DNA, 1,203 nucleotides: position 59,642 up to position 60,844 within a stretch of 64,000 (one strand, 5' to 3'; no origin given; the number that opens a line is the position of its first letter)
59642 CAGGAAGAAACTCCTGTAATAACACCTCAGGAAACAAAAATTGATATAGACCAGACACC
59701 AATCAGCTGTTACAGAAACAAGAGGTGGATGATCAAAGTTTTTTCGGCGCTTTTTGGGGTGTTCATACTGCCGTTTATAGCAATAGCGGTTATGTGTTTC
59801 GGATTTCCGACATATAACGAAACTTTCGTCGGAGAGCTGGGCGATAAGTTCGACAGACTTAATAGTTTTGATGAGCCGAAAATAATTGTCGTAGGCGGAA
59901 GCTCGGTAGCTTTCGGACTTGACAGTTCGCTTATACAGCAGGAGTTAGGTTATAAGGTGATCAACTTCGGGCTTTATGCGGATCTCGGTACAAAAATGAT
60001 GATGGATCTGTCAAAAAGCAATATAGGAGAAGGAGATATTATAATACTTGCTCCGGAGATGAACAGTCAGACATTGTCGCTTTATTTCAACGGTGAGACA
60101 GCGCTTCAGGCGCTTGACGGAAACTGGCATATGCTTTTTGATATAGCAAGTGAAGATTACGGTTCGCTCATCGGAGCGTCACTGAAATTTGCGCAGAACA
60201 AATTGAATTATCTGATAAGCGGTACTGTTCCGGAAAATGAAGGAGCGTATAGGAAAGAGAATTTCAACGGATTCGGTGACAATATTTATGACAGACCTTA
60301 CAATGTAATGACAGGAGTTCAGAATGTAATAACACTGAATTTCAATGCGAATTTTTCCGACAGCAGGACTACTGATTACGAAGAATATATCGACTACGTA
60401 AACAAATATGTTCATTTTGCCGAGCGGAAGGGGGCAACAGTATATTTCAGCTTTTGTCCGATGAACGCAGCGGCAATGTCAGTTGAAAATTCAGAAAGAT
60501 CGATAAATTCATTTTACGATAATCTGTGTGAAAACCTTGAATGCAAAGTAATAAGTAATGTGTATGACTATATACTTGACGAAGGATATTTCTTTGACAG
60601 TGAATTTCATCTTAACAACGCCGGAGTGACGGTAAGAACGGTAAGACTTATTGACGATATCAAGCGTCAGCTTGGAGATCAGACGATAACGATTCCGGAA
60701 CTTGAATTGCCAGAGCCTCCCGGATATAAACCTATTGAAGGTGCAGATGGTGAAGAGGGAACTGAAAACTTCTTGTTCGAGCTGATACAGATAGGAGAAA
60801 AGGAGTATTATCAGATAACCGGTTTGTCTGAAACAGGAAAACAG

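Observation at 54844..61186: MBOAT-centred O-acylation module with two LRR-fused DltD/AlgX-like paralogues in swapped domain order and no DltA/DltC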

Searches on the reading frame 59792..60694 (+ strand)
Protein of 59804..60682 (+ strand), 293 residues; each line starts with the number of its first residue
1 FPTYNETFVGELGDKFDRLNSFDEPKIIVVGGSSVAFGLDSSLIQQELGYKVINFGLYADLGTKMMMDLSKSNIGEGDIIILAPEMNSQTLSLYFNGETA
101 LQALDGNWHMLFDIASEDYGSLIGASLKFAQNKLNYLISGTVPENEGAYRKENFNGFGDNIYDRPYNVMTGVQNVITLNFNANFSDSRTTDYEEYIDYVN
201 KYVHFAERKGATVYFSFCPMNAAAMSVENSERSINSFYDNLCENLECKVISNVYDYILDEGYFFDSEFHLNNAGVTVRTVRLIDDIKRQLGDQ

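Call 9: find_homologous_proteins(query=window:59804-60682:+)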
Query seq(293 aa) (293 aa): 864 proteins with E <= 0.001 among 2802 candidates; the best 120 are listed.
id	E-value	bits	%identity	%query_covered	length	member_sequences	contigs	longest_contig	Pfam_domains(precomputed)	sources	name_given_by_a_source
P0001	2.5e-132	459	90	78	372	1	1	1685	PF13306.13,PF13855.13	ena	-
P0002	6.1e-131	454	71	99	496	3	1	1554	-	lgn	-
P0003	2.1e-124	433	66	99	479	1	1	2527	-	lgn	-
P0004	2.4e-123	429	64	99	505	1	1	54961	-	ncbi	-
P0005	3.0e-123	429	67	99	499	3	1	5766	-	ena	-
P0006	9.1e-123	427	66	99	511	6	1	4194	-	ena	-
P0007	7.0e-122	424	65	99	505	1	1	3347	-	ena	-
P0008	1.3e-121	424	64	99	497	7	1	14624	-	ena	-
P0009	3.3e-121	422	64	99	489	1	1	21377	-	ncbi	-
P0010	6.0e-121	421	63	99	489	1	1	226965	-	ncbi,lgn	-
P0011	6.6e-121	421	64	99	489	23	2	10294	-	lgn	-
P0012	6.9e-121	421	66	99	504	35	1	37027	-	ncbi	-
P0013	1.2e-120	420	63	99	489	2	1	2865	-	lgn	-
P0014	7.2e-120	418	66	98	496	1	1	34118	-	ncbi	-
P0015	1.1e-119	417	65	99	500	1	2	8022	-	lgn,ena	-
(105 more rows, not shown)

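Call 10: search_solved_structures(query=window:59804-60682:+, max_evalue=10)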
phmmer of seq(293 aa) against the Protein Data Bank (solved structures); distinct sequences matched with E-value up to 10: 7.
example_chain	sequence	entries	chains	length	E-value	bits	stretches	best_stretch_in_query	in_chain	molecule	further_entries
1ki9_A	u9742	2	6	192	0.22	14.3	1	78-137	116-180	adenylate kinase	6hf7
9j7j_A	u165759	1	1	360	0.44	13.3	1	33-109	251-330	GALA protein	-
6k12_A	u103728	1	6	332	0.49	13.1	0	219-263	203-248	L-lactate dehydrogenase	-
6k13_A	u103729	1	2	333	0.49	13.1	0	219-263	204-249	L-lactate dehydrogenase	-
3gyo_A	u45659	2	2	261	0.54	13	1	142-206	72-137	Histone chaperone RTT106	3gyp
6j9d_A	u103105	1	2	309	1.2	11.9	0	219-263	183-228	L-lactate dehydrogenase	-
2cqa_A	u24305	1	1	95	1.6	11.4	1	48-82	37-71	RuvB-like 2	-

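Call 16: search_solved_structures(query=A2, max_evalue=10, show_alignments=2)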
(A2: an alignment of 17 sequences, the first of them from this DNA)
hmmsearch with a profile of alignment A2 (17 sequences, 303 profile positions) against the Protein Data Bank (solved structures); distinct sequences matched with E-value up to 10: 10.
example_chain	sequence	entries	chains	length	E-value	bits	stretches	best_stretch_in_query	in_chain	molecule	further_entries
4fmv_A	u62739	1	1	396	0.00014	24.4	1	161-256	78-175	Glucuronoarabinoxylan endo-1,4-beta-xylanase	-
9rdg_A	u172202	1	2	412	0.023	17.1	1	161-256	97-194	Carbohydrate binding family 6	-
4ckq_A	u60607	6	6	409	0.18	14.2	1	161-256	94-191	CARBOHYDRATE BINDING FAMILY 6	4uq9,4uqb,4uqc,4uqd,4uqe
5a6l_A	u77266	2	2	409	0.18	14.2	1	161-256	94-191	CARBOHYDRATE BINDING FAMILY 6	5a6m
3gtn_A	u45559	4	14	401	0.19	14.1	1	159-256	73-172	Glucuronoxylanase xynC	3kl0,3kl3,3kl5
2r26_A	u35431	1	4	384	0.34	13.3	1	17-161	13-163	Citrate Synthase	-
2ifc_A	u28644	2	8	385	0.34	13.3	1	17-161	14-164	Citrate Synthase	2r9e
4uqa_A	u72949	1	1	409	0.34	13.3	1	161-256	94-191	CARBOHYDRATE BINDING FAMILY 6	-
4ybo_A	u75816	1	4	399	0.36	13.2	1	17-161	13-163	Citrate synthase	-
1iba_A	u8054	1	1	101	1.2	11.5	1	33-62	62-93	GLUCOSE PERMEASE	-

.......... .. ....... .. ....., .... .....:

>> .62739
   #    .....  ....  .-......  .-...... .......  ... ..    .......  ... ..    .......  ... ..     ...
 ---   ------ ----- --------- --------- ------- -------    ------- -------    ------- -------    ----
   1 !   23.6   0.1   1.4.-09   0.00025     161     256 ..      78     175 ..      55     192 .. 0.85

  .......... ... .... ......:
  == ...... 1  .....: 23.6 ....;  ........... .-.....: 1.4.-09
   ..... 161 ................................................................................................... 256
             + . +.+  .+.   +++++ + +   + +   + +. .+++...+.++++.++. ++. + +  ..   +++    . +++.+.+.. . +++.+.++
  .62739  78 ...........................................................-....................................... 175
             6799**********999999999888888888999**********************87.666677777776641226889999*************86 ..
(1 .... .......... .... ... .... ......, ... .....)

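Call 21: find_related_loci(query=A2, collection=genome_contigs, flank=8000)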
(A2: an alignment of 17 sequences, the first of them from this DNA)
Query A2 (301 aa) in genome_contigs; peptide patterns used: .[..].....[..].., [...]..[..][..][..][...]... (x = any residue, [..] = any of these).
465 stretches matched a pattern; 387 encode a relative of the query (tblastn E <= 1e-3); the best 80 are kept; 80 distinct loci.
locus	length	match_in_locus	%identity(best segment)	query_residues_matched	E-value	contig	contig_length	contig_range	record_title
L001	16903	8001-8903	88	1-301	0e+0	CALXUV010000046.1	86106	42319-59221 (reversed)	MAG: uncultured Clostridia bacterium isolate E41__bin104 genome assembly, contig: E41__k127_714053, whole genome shotgun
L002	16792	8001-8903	69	2-301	2e-141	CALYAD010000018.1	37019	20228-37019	MAG: uncultured Clostridia bacterium isolate E10__bin215 genome assembly, contig: E10__k127_20126, whole genome shotgun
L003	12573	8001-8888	69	6-301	4e-141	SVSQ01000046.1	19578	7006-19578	MAG: Oscillospiraceae bacterium isolate SIG673 NODE_51431_length_19578_cov_1.674927, whole genome shotgun sequence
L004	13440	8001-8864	67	6-293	6e-134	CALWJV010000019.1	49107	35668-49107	MAG: uncultured Clostridia bacterium isolate E08__bin245 genome assembly, contig: E08__k127_4788834, whole genome shotgu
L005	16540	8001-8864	66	6-293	2e-133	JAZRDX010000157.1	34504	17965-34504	MAG: Eubacteriales bacterium isolate T1900045503_YK20190197.MAGScoT_cleanbin_000011 SGB_7511_k141_3338769, whole genome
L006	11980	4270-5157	66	6-301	3e-132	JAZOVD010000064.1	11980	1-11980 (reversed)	MAG: Eubacteriales bacterium isolate T1900045528_YK20190222.MAGScoT_cleanbin_000009 SGB_7714_k141_2361377, whole genome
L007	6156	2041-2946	62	1-301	7e-132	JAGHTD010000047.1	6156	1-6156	MAG: Candidatus Colimorpha enterica isolate E3_60 c_000001826347, whole genome shotgun sequence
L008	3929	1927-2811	64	7-301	1e-132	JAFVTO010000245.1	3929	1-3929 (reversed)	MAG: Clostridia bacterium isolate RGIG5382 Sheep_Colon-3__c1049049, whole genome shotgun sequence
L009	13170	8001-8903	65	2-301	4e-129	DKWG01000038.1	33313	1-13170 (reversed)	MAG TPA_asm: Ruminococcus sp. UBA7158 UBA7158_contig_29447, whole genome shotgun sequence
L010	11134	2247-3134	63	6-301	5e-129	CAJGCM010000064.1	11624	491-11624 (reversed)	MAG: uncultured Clostridia bacterium isolate MAG24 genome assembly, contig: k141_2436089_length_11624_cov_18.2397, whole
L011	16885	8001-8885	64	6-301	1e-128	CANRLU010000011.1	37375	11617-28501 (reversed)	MAG: uncultured Clostridia bacterium isolate Lapin-011__bin22 genome assembly, contig: Lapin-011__NODE_968_length_37375_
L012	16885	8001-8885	65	6-301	1e-128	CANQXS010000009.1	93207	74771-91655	MAG: uncultured Clostridia bacterium isolate Lapin-032__bin131 genome assembly, contig: Lapin-032__NODE_388_length_93207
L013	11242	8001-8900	62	3-301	8e-128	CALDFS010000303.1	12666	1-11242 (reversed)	MAG TPA_asm: uncultured Ruminococcus sp. isolate SRR2857969_bin.50_CONCOCT_v1.1_MAG genome assembly, contig: ERZ505737.5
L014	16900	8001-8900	62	3-301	4e-128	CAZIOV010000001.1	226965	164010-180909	MAG TPA_asm: uncultured Oscillospiraceae bacterium isolate SRP222994_co1_528 genome assembly, contig: NODE_8_length_2269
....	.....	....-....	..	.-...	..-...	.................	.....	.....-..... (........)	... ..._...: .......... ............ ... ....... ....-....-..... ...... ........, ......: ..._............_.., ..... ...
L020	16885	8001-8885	65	7-299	4e-127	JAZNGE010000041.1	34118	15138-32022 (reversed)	MAG: Eubacteriales bacterium isolate T1900044708_TS20190174.MAGScoT_cleanbin_000025 SGB_1822_k141_329879, whole genome s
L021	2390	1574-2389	67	6-277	2e-127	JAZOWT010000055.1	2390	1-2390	MAG: Eubacteriales bacterium isolate T1900045517_YK20190211.MAGScoT_cleanbin_000029 SGB_7632_k141_3785282, whole genome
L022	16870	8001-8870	62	6-295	9e-120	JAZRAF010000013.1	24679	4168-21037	MAG: Eubacteriales bacterium isolate T1900045144_TC20190138.MAGScoT_cleanbin_000020 SGB_4933_k141_44414, whole genome sh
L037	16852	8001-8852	48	8-295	4e-91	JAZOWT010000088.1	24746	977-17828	MAG: Eubacteriales bacterium isolate T1900045517_YK20190211.MAGScoT_cleanbin_000029 SGB_7632_k141_1365434, whole genome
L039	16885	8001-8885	48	1-298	9e-90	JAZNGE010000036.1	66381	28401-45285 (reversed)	MAG: Eubacteriales bacterium isolate T1900044708_TS20190174.MAGScoT_cleanbin_000025 SGB_1822_k141_982375, whole genome s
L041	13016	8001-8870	50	7-299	1e-89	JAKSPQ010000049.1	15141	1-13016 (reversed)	MAG: Clostridia bacterium isolate Horse_feces207 MAG207_49, whole genome shotgun sequence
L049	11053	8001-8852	50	8-295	3e-88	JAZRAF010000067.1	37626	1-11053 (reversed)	MAG: Eubacteriales bacterium isolate T1900045144_TC20190138.MAGScoT_cleanbin_000020 SGB_4933_k141_848477, whole genome s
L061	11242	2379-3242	46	1-292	1e-85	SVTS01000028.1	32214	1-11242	MAG: Oscillospiraceae bacterium isolate SIG701 NODE_28853_length_32214_cov_2.613333, whole genome shotgun sequence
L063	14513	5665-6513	46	8-295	3e-85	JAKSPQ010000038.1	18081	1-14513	MAG: Clostridia bacterium isolate Horse_feces207 MAG207_38, whole genome shotgun sequence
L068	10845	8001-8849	47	8-295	5e-84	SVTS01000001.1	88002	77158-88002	MAG: Oscillospiraceae bacterium isolate SIG701 NODE_6452_length_88002_cov_1.908609, whole genome shotgun sequence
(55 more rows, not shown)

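Call 27: predict_structure(alignment_id=A2)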
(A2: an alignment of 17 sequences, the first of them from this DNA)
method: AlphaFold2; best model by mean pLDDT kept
length: 301 residues; sequences in the alignment: 17
mean_pLDDT: 91.4   pTM: 0.91
mean pLDDT of the five models: 91.4, 91.2, 90.6, 89.8, 84.0
residues with pLDDT >= 90: 217; 70-90: 74; 50-70: 10; < 50: 0
segments of 3 or more residues with pLDDT < 50: none
pLDDT, mean of each block of 10 residues (from residue 1): 77 91 95 95 97 96 84 96 96 89 92 91 93 91 86 90 90 73 87 92 98 98 93 91 96 96 91 94 97 92 72
secondary structure, 60 per line:
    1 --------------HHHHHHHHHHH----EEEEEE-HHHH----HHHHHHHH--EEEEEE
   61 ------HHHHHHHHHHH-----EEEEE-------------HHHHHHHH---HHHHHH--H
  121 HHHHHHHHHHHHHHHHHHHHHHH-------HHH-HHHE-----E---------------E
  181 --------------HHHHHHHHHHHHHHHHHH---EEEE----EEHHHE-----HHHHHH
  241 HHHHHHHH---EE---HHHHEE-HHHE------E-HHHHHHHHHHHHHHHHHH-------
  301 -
elements in order: H15-25 E30-35 H37-40 H45-52 E55-60 H67-77 E83-87 H101-108 H112-117 H120-143 H195-212 E216-219 H235-248 H257-260 H276-293

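Call 29: search_protein_representatives(alignment_id=A2)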
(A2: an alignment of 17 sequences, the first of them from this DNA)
Query: 17 sequences, 303 profile positions. Proteins with E-value up to 0.001 (for the whole library): 5625; up to 1e-10: 4131; up to 1e-30: 1184. The best 150 are listed.
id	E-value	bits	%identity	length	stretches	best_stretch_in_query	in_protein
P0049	1.7e-145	500.3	-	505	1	2-302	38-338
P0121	7.2e-145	498.2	-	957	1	2-301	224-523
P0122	1.3e-140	484.3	-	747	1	2-301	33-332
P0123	3.4e-138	476.3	-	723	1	4-301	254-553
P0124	7.2e-136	468.7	-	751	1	2-301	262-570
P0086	2.7e-131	453.7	-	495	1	2-301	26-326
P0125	9.3e-125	432.2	-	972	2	2-301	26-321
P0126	2.7e-124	430.7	-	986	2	2-300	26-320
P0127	2.7e-122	424.1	-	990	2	3-300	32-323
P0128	1.0e-121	422.2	-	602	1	2-301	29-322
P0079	1.5e-120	418.3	-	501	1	2-301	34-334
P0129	3.3e-119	414.0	-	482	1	2-300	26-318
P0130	3.2e-118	410.7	-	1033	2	3-298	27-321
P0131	1.8e-115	401.7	-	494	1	2-300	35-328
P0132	1.1e-114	399.2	-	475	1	2-300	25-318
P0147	1.5e-102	359.3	-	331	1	2-292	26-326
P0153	1.2e-100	353.0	-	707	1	5-296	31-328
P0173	2.6e-94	332.2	-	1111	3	2-230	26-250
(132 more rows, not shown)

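Call 34: fold_search(model_id=the predicted structure, library=pdb)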
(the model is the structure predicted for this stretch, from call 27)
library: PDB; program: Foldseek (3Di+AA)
matches with E <= 10: 1317; with E <= 0.001: 7
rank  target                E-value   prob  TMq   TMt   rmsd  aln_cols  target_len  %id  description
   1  2o14                  1.7e-04  1.00  0.42  0.37   6.8       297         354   11  X-Ray Crystal Structure of Protein YXIM_BACsu from Bacillus subtilis. Northeast Structural Genomics Consortium Target SR (released 2006-12-12)
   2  7dxm_B                2.1e-04  0.99  0.40  0.32  12.7       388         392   11  Crystal structure of DltD (released 2021-07-21)
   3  2hsj_A                3.8e-04  1.00  0.35  0.47  11.7       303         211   13  The structure of a putative platelet activating factor from Streptococcus pneumonia. (released 2006-09-19)
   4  1deo_A                4.0e-04  1.00  0.40  0.50  13.0       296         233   12  RHAMNOGALACTURONAN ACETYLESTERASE FROM ASPERGILLUS ACULEATUS AT 1.55 A RESOLUTION WITH SO4 IN THE ACTIVE SITE (released 2000-04-26)
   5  3c1u                  6.2e-04  1.00  0.39  0.49  13.2       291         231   13  D192N mutant of Rhamnogalacturonan acetylesterase (released 2008-08-05)
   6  2hsj_B                7.0e-04  0.99  0.33  0.44  11.6       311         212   12  The structure of a putative platelet activating factor from Streptococcus pneumonia. (released 2006-09-19)
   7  2hsj_D                7.9e-04  0.99  0.35  0.46  11.7       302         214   12  The structure of a putative platelet activating factor from Streptococcus pneumonia. (released 2006-09-19)
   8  9otv_A                1.1e-03  0.99  0.34  0.51  11.9       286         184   16  Truncated putative polyesterase from Chloracidobacterium thermophilum (released 2026-04-08)
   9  9hi5_B                1.5e-03  1.00  0.40  0.53   8.5       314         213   11  Structure of scaffold FI6-focused design_02 (released 2025-12-03)
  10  4iyj_B                8.8e-03  0.97  0.39  0.53   7.8       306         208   11  Crystal structure of a putative acylhydrolase (BACUNI_03406) from Bacteroides uniformis ATCC 8492 at 1.37 A resolution (released 2013-03-06)
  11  6xpg                  9.3e-03  0.94  0.37  0.51  10.3       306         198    9  Crystal Structure of Sialate O-acetylesterase from Bacteroides vulgatus by Serial Crystallography (released 2020-07-15)
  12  8gr2                  9.9e-03  0.90  0.34  0.45  10.3       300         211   12  Crystal structure of the GDSL-family esterase CJ0610C from Campylobacter jejuni (released 2022-11-16)
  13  8tlb                  1.1e-02  0.87  0.34  0.44  10.1       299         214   10  Crystal structure of the peptidoglycan O-acetyltransferase B (PatB) from Campylobacter jejuni, catalytic domain (released 2024-12-18)
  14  9hi5_C                1.1e-02  0.96  0.38  0.52   8.6       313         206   10  Structure of scaffold FI6-focused design_02 (released 2025-12-03)
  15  7pzh_BBB              1.3e-02  0.97  0.41  0.56   6.9       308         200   11  Phocaeicola vulgatus sialic acid esterase at 2.06 Angstrom resolution (released 2022-05-25)
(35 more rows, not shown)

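Call 48: search_protein_families(library=pfam, proteins=[P0125, P0173, P0121, P0123, P0153], max_evalue=0.01)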
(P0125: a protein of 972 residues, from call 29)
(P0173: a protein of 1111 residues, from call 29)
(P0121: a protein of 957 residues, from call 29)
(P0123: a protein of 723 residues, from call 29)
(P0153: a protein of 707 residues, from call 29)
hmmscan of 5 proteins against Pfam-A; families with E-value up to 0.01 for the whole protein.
P0125 (972 aa): 3 families
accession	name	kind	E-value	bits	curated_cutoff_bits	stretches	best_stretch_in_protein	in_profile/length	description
PF13306.12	LRR_5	-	2e-20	73.4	27.7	2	610-686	23-100/127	BspA type Leucine rich repeat region (6 copies)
PF13855.12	LRR_8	-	3.4e-06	27.2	27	1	381-426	12-58/61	Leucine rich repeat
PF09479.16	Flg_new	-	7.4e-05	23.2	27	1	520-567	19-65/65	Listeria-Bacteroides repeat domain (List_Bact_rpt)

P0173 (1111 aa): 2 families
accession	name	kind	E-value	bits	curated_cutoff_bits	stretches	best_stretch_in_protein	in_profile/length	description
PF13306.12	LRR_5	-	1.5e-09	38.3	27.7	1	765-813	5-53/127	BspA type Leucine rich repeat region (6 copies)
PF09479.16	Flg_new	-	2.2e-05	24.9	27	1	649-694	24-65/65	Listeria-Bacteroides repeat domain (List_Bact_rpt)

P0121 (957 aa): 3 families
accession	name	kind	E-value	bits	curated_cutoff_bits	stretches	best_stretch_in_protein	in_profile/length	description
PF13306.12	LRR_5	-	1.5e-25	90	27.7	3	567-625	15-67/127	BspA type Leucine rich repeat region (6 copies)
PF14018.11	DUF4234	-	1.3e-08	35.3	25.3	1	7-68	1-62/70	Domain of unknown function (DUF4234)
PF13855.12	LRR_8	-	2.3e-07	30.9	27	0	718-755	14-52/61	Leucine rich repeat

P0123 (723 aa): 2 families
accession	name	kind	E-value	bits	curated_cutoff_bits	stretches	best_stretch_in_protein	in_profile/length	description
PF14018.11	DUF4234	-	2e-13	50.6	25.3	1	7-71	1-64/70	Domain of unknown function (DUF4234)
PF13306.12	LRR_5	-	0.00018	21.8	27.7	1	622-666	48-92/127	BspA type Leucine rich repeat region (6 copies)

P0153 (707 aa): 1 family
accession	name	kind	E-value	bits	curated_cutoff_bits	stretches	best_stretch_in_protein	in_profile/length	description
PF13306.12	LRR_5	-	0.0007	19.9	27.7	0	387-431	22-63/127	BspA type Leucine rich repeat region (6 copies)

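Call 51: search_protein_families(library=pfam, alignment_id=A2, max_evalue=10)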
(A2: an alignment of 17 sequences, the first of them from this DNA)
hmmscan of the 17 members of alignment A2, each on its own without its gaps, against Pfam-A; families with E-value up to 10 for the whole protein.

A. member 1, seq(301 aa): 1 family
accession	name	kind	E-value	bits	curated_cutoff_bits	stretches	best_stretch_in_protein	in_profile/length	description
PF24674.1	MACPF_SNTX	-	0.066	12.8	27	1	46-77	54-85/301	SNTX, MACPF/CDC-like domain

B. families by the number of members that match (of 17 scanned): 6 families
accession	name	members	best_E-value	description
PF16822.11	ALGX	1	0.004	SGNH hydrolase-like domain, acetyltransferase AlgX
PF08812.16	YtxC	1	0.019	YtxC-like family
PF07319.16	DnaI_N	1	0.05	Primosomal protein DnaI N-terminus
PF24674.1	MACPF_SNTX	1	0.066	SNTX, MACPF/CDC-like domain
PF25448.1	DUF7897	1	0.14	Domain of unknown function (DUF7897)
PF12242.14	Eno-Rase_NADH_b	1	0.26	NAD(P)H binding domain of trans-2-enoyl-CoA reductase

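Call 74: find_encoding_contigs(protein=P0125, flank=5000, max_places=2)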
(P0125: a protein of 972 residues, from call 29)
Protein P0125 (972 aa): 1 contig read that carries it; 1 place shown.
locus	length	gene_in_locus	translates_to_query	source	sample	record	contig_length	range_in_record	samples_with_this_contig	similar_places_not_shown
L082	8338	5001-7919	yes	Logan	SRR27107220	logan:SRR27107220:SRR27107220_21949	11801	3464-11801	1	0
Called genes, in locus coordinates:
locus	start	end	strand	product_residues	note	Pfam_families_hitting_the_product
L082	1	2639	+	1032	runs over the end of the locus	PF01915:Glyco_hydro_3_C, PF14310:Fn3-like (weak), PF00933:Glyco_hydro_3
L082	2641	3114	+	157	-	-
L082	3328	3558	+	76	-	-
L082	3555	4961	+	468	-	PF03062:MBOAT, PF13813:MBOAT_2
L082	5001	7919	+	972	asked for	PF13306:LRR_5 (weak), PF13855:LRR_8 (faint), PF13306:LRR_5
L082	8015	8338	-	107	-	?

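Call 75: find_encoding_contigs(protein=P0147, flank=5000, max_places=2)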
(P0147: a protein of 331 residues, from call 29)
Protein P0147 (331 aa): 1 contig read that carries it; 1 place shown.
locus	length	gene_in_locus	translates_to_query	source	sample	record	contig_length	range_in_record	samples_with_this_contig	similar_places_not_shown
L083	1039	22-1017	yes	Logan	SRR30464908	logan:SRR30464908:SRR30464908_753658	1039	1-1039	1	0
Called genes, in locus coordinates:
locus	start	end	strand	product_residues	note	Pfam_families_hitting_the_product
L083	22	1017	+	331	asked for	-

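Call 76: find_encoding_contigs(protein=P0124, flank=6000, max_places=2)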
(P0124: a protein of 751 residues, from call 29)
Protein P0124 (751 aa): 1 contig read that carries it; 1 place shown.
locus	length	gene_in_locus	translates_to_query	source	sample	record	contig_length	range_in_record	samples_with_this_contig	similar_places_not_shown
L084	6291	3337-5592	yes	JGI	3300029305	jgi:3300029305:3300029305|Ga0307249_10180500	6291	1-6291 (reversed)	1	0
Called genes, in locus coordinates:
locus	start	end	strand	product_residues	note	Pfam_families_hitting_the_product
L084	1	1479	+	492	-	?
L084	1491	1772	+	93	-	-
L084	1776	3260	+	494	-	PF03062:MBOAT, PF13813:MBOAT_2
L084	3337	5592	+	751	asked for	PF14018:DUF4234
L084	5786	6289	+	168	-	?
